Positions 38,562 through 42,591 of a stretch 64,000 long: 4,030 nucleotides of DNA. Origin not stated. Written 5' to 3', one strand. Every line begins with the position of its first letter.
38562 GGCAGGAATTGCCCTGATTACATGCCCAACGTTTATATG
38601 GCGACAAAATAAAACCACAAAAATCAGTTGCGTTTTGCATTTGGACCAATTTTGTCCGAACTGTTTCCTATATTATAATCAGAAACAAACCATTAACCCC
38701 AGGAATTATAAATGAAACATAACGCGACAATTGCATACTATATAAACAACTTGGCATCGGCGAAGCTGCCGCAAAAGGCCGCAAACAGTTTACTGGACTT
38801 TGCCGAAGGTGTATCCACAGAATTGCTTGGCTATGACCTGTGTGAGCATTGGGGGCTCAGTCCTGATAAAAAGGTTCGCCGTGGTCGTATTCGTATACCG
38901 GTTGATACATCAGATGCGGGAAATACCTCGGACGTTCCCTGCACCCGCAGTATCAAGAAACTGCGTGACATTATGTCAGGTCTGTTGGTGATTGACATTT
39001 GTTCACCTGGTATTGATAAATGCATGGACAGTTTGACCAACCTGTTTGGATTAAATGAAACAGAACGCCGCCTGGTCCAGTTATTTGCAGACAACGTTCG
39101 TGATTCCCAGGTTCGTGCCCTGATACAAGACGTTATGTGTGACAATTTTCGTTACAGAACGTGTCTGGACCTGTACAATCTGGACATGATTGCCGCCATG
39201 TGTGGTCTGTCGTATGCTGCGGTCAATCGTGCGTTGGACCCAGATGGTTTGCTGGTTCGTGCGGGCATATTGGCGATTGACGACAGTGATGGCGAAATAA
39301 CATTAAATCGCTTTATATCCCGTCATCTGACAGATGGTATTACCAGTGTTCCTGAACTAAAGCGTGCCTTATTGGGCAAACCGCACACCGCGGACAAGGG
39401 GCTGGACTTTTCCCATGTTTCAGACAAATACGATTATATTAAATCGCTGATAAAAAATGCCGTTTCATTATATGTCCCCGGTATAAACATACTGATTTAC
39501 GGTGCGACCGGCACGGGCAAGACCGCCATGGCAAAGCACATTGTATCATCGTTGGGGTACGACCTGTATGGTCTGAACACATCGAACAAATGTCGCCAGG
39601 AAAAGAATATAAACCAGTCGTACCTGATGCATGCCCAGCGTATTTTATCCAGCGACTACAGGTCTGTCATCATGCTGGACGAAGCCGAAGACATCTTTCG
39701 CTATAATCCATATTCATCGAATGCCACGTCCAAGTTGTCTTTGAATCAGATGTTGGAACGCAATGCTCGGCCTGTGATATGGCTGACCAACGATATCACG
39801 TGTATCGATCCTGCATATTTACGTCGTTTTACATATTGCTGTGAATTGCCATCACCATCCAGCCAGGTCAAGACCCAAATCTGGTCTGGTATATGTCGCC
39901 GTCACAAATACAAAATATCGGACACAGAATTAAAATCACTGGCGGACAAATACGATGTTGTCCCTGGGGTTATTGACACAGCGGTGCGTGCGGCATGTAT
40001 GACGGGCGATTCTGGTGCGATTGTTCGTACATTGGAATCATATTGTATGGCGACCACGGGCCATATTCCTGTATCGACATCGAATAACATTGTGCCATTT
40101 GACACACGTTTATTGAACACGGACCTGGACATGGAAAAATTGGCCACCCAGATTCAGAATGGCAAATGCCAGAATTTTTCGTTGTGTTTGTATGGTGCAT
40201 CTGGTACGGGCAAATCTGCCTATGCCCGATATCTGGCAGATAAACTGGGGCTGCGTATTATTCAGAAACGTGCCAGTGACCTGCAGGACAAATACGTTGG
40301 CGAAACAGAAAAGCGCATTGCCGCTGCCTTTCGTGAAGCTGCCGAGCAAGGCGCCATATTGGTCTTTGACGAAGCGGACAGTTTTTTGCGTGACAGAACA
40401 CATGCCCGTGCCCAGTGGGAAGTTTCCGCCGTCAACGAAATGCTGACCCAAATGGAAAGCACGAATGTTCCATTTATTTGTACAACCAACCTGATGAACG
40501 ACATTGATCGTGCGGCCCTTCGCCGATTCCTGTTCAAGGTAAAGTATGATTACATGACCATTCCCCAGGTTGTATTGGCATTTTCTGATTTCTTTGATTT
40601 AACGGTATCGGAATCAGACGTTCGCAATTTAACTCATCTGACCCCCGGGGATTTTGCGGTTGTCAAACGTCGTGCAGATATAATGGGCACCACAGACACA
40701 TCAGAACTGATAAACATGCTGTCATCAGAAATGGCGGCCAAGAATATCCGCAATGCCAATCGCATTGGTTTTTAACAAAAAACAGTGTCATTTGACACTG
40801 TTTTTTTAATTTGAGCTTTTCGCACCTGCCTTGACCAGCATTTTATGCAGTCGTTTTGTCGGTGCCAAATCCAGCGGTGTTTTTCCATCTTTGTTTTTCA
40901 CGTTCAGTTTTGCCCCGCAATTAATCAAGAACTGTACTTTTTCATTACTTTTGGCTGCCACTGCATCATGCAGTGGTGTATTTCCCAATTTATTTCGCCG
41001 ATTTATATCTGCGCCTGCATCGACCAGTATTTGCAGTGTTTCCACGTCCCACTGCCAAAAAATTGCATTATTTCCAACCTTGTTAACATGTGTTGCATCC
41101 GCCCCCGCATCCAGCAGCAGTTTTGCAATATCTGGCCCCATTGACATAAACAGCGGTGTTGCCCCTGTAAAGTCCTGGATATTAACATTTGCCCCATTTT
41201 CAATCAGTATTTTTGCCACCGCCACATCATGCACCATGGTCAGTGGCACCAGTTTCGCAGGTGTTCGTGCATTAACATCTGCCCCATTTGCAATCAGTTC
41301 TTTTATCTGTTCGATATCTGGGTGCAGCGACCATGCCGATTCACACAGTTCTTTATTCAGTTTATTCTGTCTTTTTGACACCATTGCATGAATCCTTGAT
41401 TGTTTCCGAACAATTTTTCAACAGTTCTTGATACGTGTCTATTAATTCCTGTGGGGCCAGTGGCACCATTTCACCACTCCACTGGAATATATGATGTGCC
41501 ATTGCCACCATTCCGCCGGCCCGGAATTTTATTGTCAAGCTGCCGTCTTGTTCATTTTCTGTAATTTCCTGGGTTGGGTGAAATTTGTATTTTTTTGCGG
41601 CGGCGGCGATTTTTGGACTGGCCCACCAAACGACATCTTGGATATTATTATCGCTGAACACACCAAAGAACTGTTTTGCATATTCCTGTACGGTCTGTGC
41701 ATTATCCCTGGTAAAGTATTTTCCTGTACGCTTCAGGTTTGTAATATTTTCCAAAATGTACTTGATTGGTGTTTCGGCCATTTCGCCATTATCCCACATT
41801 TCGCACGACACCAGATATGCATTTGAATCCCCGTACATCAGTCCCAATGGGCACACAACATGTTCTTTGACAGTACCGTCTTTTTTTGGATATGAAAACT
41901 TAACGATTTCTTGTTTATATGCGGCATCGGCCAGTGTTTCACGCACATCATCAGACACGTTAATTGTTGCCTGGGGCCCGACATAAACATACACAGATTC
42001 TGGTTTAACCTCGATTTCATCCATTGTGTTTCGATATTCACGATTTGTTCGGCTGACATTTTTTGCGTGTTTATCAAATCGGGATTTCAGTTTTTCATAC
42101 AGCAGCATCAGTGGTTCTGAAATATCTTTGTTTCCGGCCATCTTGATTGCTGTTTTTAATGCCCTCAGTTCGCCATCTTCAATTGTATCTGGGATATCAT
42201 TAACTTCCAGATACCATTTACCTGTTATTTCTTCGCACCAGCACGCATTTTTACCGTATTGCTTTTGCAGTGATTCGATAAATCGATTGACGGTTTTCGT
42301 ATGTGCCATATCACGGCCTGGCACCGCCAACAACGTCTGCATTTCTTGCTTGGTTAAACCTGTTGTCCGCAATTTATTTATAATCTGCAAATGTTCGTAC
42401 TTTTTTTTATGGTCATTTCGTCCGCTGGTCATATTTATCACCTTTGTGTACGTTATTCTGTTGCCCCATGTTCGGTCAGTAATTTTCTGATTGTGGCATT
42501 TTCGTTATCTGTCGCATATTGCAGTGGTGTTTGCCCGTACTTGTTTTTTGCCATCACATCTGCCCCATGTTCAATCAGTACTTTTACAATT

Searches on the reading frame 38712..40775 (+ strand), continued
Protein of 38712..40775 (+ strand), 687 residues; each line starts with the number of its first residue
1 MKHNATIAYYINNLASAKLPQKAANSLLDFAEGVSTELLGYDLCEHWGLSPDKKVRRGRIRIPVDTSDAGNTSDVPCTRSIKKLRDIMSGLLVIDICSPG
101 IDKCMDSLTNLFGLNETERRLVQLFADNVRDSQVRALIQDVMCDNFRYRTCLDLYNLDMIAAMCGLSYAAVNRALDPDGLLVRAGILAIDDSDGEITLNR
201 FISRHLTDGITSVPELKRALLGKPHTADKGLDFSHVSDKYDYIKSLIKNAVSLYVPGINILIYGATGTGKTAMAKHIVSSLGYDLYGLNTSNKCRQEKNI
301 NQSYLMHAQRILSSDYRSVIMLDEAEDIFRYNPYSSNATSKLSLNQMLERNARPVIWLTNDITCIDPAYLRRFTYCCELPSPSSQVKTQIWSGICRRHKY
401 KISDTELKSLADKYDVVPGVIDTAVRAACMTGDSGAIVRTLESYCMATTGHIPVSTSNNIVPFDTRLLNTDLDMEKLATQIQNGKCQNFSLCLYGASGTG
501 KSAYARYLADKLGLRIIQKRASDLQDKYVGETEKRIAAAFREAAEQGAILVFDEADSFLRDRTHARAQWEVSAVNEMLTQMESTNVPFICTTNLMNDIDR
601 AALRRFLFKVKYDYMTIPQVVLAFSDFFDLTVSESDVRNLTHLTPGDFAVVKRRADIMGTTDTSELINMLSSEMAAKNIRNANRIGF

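Call 106: get_annotated_region(hit=H26, flank=4500)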
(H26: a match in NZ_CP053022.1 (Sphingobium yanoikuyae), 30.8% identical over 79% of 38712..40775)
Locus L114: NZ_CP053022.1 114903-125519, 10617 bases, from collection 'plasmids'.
description: Sphingobium yanoikuyae strain YC-XJ2 plasmid p-A-Sy, complete sequence
organism: Sphingobium yanoikuyae (NCBI taxid 13690)
taxonomy: Bacteria; Pseudomonadota; Alphaproteobacteria; Sphingomonadales; Sphingomonadaceae; Sphingobium; Sphingobium yanoikuyae
host: -; source: whole organism,River sediment contaminated by e-waste; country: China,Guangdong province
typing (MOB-suite, as given by PLSDB): non-mobilizable; replicon rep_cluster_543
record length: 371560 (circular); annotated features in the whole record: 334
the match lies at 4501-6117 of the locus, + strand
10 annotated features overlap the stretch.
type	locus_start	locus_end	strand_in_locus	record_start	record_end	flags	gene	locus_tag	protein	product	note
CDS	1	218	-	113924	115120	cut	-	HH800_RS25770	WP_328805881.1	TM0106 family RecB-like putative nuclease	-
CDS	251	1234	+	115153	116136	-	-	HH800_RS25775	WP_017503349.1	WYL domain-containing protein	-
CDS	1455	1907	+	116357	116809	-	-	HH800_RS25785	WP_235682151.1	5'-nucleotidase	GO:0009117 - nucleotide metabolic process [Evidence IEA]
CDS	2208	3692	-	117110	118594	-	-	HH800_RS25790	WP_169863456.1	DUF2779 domain-containing protein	-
CDS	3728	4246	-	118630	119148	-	-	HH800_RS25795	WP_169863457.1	WYL domain-containing protein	-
CDS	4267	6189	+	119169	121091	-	-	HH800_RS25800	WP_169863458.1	ATP-binding protein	-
CDS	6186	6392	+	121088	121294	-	-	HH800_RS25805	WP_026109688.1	hypothetical protein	-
CDS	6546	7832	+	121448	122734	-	-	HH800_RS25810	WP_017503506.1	PD-(D/E)XK nuclease family protein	-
CDS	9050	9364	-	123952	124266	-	-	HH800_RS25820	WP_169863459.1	hypothetical protein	-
CDS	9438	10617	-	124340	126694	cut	-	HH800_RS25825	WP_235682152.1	Tn3 family transposase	-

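Call 107: get_annotated_region(hit=H27, flank=4500)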
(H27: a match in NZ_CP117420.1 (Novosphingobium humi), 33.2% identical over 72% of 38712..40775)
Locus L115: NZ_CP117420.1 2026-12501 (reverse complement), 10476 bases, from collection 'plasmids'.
description: Novosphingobium humi strain KACC 19094 plasmid unnamed3, complete sequence
organism: Novosphingobium humi (NCBI taxid 2282397)
taxonomy: Bacteria; Pseudomonadota; Alphaproteobacteria; Sphingomonadales; Sphingomonadaceae; Novosphingobium; Novosphingobium humi
host: -; source: Single cell,Soil from military shooting range; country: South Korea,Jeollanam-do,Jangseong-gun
typing (MOB-suite, as given by PLSDB): non-mobilizable
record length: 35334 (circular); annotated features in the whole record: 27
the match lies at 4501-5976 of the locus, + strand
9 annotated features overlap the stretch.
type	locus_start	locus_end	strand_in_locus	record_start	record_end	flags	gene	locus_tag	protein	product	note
CDS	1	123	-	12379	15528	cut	-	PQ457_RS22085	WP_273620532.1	UvrD-helicase domain-containing protein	-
CDS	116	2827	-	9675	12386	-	-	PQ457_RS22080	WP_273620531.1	PD-(D/E)XK nuclease family protein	-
CDS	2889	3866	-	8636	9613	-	-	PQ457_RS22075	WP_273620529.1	WYL domain-containing protein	-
CDS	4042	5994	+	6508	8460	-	-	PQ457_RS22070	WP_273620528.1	ATP-binding protein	-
CDS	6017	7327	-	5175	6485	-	-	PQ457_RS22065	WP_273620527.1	PD-(D/E)XK nuclease family protein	-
CDS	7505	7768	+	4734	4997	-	-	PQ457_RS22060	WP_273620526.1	helix-turn-helix transcriptional regulator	-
CDS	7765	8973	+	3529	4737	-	-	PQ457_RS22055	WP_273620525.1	type II toxin-antitoxin system HipA family toxin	-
CDS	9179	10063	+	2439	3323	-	-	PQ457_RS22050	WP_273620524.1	GDSL-type esterase/lipase family protein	-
CDS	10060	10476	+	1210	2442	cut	-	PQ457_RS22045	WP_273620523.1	hypothetical protein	-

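Call 108: get_annotated_region(hit=H29, flank=4500)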
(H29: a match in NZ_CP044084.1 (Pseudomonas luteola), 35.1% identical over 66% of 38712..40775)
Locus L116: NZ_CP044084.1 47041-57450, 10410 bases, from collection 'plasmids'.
description: Pseudomonas luteola strain FDAARGOS_637 plasmid unnamed1, complete sequence
organism: Pseudomonas luteola (NCBI taxid 47886)
taxonomy: Bacteria; Pseudomonadota; Gammaproteobacteria; Pseudomonadales; Pseudomonadaceae; Pseudomonas; Pseudomonas luteola
host: -; source: Homo sapiens,clinical isolate; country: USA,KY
typing (MOB-suite, as given by PLSDB): non-mobilizable
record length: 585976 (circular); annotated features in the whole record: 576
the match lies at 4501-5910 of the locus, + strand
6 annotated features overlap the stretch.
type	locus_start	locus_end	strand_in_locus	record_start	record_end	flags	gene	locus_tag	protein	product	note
CDS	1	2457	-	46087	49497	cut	-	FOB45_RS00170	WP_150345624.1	TM0106 family RecB-like putative nuclease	-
CDS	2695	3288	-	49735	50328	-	-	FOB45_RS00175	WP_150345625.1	hypothetical protein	-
CDS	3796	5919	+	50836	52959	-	-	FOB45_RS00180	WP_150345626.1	ATP-binding protein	-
CDS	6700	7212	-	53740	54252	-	-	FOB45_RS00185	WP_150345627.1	hypothetical protein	-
CDS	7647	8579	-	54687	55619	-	-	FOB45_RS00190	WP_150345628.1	hypothetical protein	-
CDS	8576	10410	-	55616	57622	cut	-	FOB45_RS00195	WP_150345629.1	dynamin family protein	-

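Call 112: find_homologous_proteins(query=window:38712-40775:+, max_evalue=1e-50)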
Query window:38712-40775:+ (687 aa): 72 proteins with E <= 1e-50 among 8000 candidates.
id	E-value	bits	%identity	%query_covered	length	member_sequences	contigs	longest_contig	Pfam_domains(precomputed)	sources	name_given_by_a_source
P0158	0.0e+0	1519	97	100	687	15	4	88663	PF13173.13,PF13189.13,PF00004.36,PF13401.13,PF13238.13,PF05673.20,PF07728.21,PF13191.13,PF00158.33,PF12775.14,PF02367.24,PF13521.13,PF00910.29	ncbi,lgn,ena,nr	ncbi:MAG: AAA family ATPase [Alphaproteobacteria bacterium]|nr:AAA family ATPase [Alphaproteobacteri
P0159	1.2e-272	924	62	100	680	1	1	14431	PF13173.13,PF13671.13,PF13189.13,PF00004.36,PF13401.13,PF13238.13,PF05673.20,PF01637.25,PF07728.21,PF13191.13,PF00158.33,PF12775.14,PF05729.19,PF02367.24,PF13521.13,PF00910.29,PF25199.2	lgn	-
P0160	8.0e-260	882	59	100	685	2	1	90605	PF13173.13,PF06068.20,PF13671.13,PF00004.36,PF13401.13,PF13238.13,PF05673.20,PF01637.25,PF07728.21,PF13191.13,PF01745.23,PF13479.13,PF00158.33,PF12775.14,PF05729.19,PF02367.24,PF13521.13,PF00910.29,PF20720.4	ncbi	-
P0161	2.5e-253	860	58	100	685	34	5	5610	PF13173.13,PF13671.13,PF00004.36,PF13401.13,PF13238.13,PF05673.20,PF01637.25,PF07728.21,PF13191.13,PF13479.13,PF25201.1,PF00158.33,PF12775.14,PF05729.19,PF02367.24,PF13521.13,PF00910.29,PF20720.4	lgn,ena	-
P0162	4.9e-248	843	56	100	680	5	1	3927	PF13173.13,PF00004.36,PF13401.13,PF13238.13,PF05673.20,PF01637.25,PF07728.21,PF13191.13,PF00158.33,PF12775.14,PF02367.24,PF00910.29,PF27394.1,PF20720.4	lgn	-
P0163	5.4e-246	836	54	100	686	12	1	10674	PF13173.13,PF00004.36,PF13401.13,PF13238.13,PF01637.25,PF07728.21,PF13191.13,PF00158.33,PF12775.14,PF02367.24,PF13521.13,PF00910.29,PF25199.2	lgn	-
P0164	1.7e-243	828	55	99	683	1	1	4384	PF13173.13,PF13671.13,PF00004.36,PF13401.13,PF13238.13,PF05673.20,PF01637.25,PF07728.21,PF13191.13,PF00158.33,PF12775.14,PF02367.24,PF00910.29,PF20720.4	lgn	-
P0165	2.0e-240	818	53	100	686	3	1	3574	PF13173.13,PF00004.36,PF13401.13,PF13238.13,PF05673.20,PF01637.25,PF07728.21,PF13191.13,PF01695.24,PF00158.33,PF12774.14,PF12775.14,PF02367.24,PF13521.13,PF00910.29,PF25199.2,PF20720.4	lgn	-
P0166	2.1e-234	798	54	100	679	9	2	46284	PF13173.13,PF00004.36,PF13401.13,PF13238.13,PF05673.20,PF01637.25,PF07728.21,PF13191.13,PF00158.33,PF12774.14,PF12775.14,PF02367.24,PF13521.13,PF00910.29,PF27394.1,PF25199.2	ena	-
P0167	7.4e-231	786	52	100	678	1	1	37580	PF13173.13,PF00004.36,PF13401.13,PF13238.13,PF01637.25,PF07728.21,PF13191.13,PF00158.33,PF12774.14,PF12775.14,PF02367.24,PF13521.13,PF00910.29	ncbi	-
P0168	2.3e-225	768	53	100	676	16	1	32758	PF13173.13,PF06068.20,PF13671.13,PF13189.13,PF00004.36,PF13401.13,PF13238.13,PF01637.25,PF07728.21,PF13191.13,PF13479.13,PF00158.33,PF12775.14,PF02367.24,PF13521.13,PF00910.29,PF27394.1,PF20720.4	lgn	-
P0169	4.7e-225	767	52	100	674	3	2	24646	PF13173.13,PF00270.36,PF00004.36,PF13401.13,PF13238.13,PF01637.25,PF07728.21,PF13191.13,PF00158.33,PF12775.14,PF02367.24,PF00910.29,PF20720.4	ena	-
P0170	7.1e-207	707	50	100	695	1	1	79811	PF00910.29,PF00004.36,PF13401.13,PF13238.13,PF05673.20,PF01637.25,PF07728.21,PF13191.13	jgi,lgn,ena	-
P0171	2.1e-174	600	47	93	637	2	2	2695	PF13173.13,PF13479.13,PF12775.14,PF02367.24,PF00910.29,PF00004.36,PF13401.13,PF07728.21,PF13191.13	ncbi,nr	ncbi:MAG: AAA family ATPase, partial [Alphaproteobacteria bacterium]|nr:AAA family ATPase [Alphaprot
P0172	2.1e-158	547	42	100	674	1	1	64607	PF13173.13,PF13671.13,PF00004.36,PF13401.13,PF13238.13,PF05496.19,PF07728.21,PF13191.13,PF02367.24,PF13521.13,PF13207.13,PF00910.29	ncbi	-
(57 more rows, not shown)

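Call 114: find_encoding_contigs(protein=P0159, flank=8000, max_places=1)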
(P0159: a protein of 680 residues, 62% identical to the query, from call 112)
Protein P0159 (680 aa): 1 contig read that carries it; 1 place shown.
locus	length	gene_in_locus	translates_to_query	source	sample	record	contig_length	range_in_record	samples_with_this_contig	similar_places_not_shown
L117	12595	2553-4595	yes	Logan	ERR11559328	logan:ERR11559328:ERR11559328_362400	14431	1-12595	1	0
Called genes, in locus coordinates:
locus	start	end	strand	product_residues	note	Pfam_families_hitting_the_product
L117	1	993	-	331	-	?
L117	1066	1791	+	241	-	PF01636:APH (faint)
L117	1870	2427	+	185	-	-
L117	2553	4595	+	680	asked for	PF05673:DUF815 (faint), PF00158:Sigma54_activat (faint), PF02367:TsaE (faint), PF12775:AAA_7 (faint), PF13191:AAA_16 (faint), PF25199:nSTAND_NTPase5 (faint), PF00004:AAA, PF00004:AAA, +10 more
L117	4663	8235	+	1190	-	PF27201:YjiT_N, PF27205:YjiT_2nd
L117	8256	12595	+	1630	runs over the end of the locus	PF00270:DEAD, PF04851:ResIII (weak), PF27116:YjiV_N, PF00271:Helicase_C, PF09369:MZB (weak)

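Call 115: find_encoding_contigs(protein=P0160, flank=8000, max_places=1)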
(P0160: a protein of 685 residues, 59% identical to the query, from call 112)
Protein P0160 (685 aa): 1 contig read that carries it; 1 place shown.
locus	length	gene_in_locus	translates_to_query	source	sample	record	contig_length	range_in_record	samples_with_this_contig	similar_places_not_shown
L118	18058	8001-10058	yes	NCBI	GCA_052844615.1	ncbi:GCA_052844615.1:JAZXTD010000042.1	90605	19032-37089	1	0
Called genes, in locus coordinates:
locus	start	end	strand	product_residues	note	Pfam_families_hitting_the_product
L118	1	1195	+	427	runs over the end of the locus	PF00012:HSP70, PF06723:MreB_Mbl, PF00012:HSP70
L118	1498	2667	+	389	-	PF01381:HTH_3, PF00145:DNA_methylase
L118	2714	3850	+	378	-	PF00145:DNA_methylase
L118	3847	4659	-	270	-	PF09562:RE_LlaMI, PF15515:MvaI_BcnI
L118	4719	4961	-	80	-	-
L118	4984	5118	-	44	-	-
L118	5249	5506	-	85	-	-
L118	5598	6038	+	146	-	-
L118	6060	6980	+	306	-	PF01541:GIY-YIG (faint)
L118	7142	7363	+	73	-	-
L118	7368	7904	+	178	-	PF13392:HNH_3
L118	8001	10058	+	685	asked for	PF01637:ATPase_2 (faint), PF07728:AAA_5 (faint), PF00158:Sigma54_activat (faint), PF02367:TsaE (faint), PF05673:DUF815 (faint), PF13191:AAA_16 (faint), PF00004:AAA, PF00004:AAA, +12 more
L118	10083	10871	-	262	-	PF02674:Colicin_V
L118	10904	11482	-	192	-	PF00462:Glutaredoxin (weak)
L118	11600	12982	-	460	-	PF01564:Spermine_synth (weak)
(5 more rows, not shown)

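Call 116: find_encoding_contigs(protein=P0166, flank=8000, max_places=1)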
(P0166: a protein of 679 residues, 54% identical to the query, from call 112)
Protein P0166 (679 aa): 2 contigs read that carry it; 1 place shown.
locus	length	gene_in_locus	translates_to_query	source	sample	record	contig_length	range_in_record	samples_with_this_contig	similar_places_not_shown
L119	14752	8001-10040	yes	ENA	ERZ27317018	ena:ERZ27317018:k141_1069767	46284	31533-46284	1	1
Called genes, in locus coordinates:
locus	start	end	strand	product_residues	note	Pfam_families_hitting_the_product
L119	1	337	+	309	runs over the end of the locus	PF00056:Ldh_1_N, PF03807:F420_oxidored (weak), PF02866:Ldh_1_C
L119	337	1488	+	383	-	PF00890:FAD_binding_2 (weak), PF01134:GIDA (faint), PF01266:DAO (faint), PF03486:HI0933_like, PF12831:FAD_oxidored (weak), PF22780:HI0933_like_1st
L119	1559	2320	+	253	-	-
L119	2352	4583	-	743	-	PF00521:DNA_topoisoIV, PF03989:DNA_gyraseA_C (faint)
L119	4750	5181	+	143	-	-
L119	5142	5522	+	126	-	-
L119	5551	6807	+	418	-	PF09903:DUF2130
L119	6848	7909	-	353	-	PF13280:WYL (weak), PF25583:WCX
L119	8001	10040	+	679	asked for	PF13401:AAA_22 (faint), PF00158:Sigma54_activat (faint), PF02367:TsaE (faint), PF05673:DUF815 (faint), PF12775:AAA_7 (faint), PF13191:AAA_16 (faint), PF00004:AAA, PF00004:AAA, +9 more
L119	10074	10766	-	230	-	-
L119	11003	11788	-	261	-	-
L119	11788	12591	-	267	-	-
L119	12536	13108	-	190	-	-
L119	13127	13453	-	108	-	-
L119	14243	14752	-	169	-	?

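Call 117: find_encoding_contigs(protein=P0168, flank=8000, max_places=1)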
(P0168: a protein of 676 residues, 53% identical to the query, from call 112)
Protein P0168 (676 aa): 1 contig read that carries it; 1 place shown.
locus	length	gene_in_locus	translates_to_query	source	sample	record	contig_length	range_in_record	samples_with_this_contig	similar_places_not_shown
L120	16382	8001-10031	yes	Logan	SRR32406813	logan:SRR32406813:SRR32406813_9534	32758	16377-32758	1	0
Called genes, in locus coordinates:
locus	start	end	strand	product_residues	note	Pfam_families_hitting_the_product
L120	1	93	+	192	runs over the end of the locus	-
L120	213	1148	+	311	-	PF00056:Ldh_1_N, PF03807:F420_oxidored, PF02866:Ldh_1_C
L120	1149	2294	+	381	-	PF00890:FAD_binding_2 (weak), PF01266:DAO (faint), PF03486:HI0933_like, PF07992:Pyr_redox_2 (faint), PF13738:Pyr_redox_3 (faint), PF22780:HI0933_like_1st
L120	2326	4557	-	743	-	PF00521:DNA_topoisoIV, PF03989:DNA_gyraseA_C (faint)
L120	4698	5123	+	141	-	-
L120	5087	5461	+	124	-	-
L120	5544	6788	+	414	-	PF09903:DUF2130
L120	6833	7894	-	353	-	PF25583:WCX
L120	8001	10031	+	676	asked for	PF20720:nSTAND3 (faint), PF06068:TIP49 (faint), PF00158:Sigma54_activat (faint), PF02367:TsaE (faint), PF12775:AAA_7 (faint), PF13191:AAA_16 (faint), PF00004:AAA, PF00004:AAA, +11 more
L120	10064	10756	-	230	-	-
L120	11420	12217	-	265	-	PF01790:LGT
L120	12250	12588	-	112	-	-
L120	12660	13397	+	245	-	PF01027:Bax1-I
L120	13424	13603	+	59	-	PF12797:Fer4_2 (weak), PF13237:Fer4_10, PF00037:Fer4, PF14697:Fer4_21, PF12838:Fer4_7, PF13187:Fer4_9, PF12837:Fer4_6 (weak), PF00037:Fer4, +6 more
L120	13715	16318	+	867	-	PF00690:Cation_ATPase_N, PF00122:E1-E2_ATPase, PF00702:Hydrolase, PF13246:Cation_ATPase, PF08282:Hydrolase_3 (weak), PF00689:Cation_ATPase_C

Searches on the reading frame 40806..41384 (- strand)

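Call 4: search_protein_families(library=pfam, proteins=[window:40806-41384:-], max_evalue=0.01)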
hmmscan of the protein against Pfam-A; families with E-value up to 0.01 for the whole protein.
window:40806-41384:- (192 aa): 5 families
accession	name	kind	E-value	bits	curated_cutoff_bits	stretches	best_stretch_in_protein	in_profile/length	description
PF00023.36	Ank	-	1.2e-21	76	21.1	1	134-165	2-33/33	Ankyrin repeat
PF12796.13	Ank_2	-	1.3e-19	70.9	27.3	2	114-176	10-69/90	Ankyrin repeats (3 copies)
PF13637.12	Ank_4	-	2.5e-19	69.4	22.7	1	114-143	10-39/50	Ankyrin repeats (many copies)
PF13857.12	Ank_5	-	2e-17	63.5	27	1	120-174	1-56/56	Ankyrin repeats (many copies)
PF13606.12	Ank_3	-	4.5e-10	39.2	22.3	1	134-162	2-30/30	Ankyrin repeat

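Call 5: search_protein_families(library=padloc, proteins=[window:40806-41384:-], max_evalue=0.01)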
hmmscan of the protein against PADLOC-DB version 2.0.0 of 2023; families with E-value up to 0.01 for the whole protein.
window:40806-41384:- (192 aa): 2 families
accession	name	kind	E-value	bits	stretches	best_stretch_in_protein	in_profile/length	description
PDLC04783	PDC-M72A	-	9.2e-22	75.8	1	24-178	210-373/392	-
PDLC02908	Ankyrin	-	1.3e-12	44.8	2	113-174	748-809/880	-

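Call 6: search_protein_families(library=ncbifam, proteins=[window:40806-41384:-], max_evalue=0.01)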
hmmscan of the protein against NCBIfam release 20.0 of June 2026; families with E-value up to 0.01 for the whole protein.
window:40806-41384:- (192 aa): 9 families
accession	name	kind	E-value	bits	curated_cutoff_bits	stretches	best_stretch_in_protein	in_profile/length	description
NF043029.1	T4SS_AnkY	equivalog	7.9e-20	70.8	600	2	110-183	464-540/543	Dot/Icm T4SS effector AnkY/LegA9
NF043023.1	T4SS_AnkH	equivalog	1.7e-14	53.4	600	2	23-106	11-100/467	Dot/Icm T4SS effector AnkH/LegA3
NF041931.2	MzaA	equivalog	6.7e-10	38.4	800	2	119-186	20-90/726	MZA anti-phage system associated sigma-70 family RNA polymerase sigma factor MzaA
NF043028.1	T4SS_AnkX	equivalog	2.2e-09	36.1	1400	1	77-189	655-787/938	Dot/Icm T4SS effector AnkN/AnkX/LegA8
NF043022.1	T4SS_AnkG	equivalog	4.4e-09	35.6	500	1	119-177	384-446/455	Dot/Icm T4SS effector AnkG/AnkZ/LegA7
NF043024.1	T4SS_AnkI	equivalog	0.00036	19.4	550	0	114-165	254-315/439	Dot/Icm T4SS effector AnkI/LegAS4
NF043019.1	T4SS_AnkC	equivalog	0.0021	17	450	1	115-175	141-209/459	Dot/Icm T4SS effector AnkC/LegA12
NF043027.1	T4SS_AnkQ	equivalog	0.0027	16.4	700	0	120-169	350-399/496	Dot/Icm T4SS effector AnkQ/LegA10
NF038106.1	gamma_NF038106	equivalog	0.0074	16.5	50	0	150-177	52-79/93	PA4642 family protein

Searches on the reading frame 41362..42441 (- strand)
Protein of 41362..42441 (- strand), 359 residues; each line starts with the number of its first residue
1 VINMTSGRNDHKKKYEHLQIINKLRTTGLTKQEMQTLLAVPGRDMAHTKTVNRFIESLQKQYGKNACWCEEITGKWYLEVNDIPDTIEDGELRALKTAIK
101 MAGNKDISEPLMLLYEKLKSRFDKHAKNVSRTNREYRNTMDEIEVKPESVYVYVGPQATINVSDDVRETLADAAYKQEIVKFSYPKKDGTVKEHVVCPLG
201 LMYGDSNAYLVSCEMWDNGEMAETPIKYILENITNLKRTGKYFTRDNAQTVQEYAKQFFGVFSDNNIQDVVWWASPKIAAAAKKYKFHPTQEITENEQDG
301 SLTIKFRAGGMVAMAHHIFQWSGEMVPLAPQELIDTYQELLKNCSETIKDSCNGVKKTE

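Call 27: search_protein_families(library=pfam, proteins=[window:41362-42441:-], max_evalue=0.001)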
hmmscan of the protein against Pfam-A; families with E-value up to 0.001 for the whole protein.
window:41362-42441:- (359 aa): 2 families
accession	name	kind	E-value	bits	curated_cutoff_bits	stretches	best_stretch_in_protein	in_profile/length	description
PF25583.1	WCX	-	2.9e-08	34.4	23.9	1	270-342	5-73/76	WCX domain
PF13280.12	WYL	-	1.5e-05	25.3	21.8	1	168-213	4-51/70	WYL domain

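Call 97: search_protein_families(library=phrogs, proteins=[window:41362-42441:-], max_evalue=0.001)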
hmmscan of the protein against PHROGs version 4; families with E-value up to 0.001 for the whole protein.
window:41362-42441:- (359 aa): 0 families
